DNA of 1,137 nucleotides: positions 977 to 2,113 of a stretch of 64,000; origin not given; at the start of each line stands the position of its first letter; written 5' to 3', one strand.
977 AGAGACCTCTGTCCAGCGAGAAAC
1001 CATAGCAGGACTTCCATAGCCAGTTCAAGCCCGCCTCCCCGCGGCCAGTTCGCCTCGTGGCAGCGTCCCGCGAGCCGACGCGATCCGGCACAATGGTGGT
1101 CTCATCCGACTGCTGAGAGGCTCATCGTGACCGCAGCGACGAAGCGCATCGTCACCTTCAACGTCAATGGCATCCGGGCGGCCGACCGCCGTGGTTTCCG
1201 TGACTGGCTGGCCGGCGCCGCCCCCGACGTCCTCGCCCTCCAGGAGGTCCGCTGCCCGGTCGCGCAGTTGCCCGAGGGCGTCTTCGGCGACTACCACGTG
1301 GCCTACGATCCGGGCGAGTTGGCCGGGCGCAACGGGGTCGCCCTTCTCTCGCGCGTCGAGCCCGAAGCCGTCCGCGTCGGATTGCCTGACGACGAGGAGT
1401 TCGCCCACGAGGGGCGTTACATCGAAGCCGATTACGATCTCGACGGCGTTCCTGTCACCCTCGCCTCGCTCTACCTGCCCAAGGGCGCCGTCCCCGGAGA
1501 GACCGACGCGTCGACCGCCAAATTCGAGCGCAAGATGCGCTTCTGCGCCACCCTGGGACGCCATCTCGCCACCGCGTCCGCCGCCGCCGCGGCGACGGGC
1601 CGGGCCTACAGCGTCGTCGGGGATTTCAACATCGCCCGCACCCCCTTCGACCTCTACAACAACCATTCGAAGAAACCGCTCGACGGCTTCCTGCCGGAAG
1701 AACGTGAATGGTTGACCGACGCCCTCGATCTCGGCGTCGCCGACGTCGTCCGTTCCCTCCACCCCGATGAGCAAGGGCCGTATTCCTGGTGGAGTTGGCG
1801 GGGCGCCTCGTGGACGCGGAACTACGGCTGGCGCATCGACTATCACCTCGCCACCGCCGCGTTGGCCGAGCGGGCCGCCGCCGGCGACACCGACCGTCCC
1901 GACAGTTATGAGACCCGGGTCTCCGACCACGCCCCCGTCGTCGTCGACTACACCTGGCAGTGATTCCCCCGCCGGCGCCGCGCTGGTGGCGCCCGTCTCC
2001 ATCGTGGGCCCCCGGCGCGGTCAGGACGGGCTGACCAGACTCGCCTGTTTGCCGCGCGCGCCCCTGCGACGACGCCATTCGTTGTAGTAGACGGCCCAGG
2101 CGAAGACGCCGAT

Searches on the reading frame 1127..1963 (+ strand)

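Call 61: search_protein_families(library=pfam, proteins=[window:1127-1963:+], max_evalue=0.00001)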
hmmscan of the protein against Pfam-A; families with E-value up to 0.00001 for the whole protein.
window:1127-1963:+ (278 aa): 1 family
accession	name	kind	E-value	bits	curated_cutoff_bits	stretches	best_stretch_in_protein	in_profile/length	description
PF03372.29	Exo_endo_phos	-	4.9e-27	95.5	24.5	1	9-268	1-225/225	Endonuclease/Exonuclease/phosphatase family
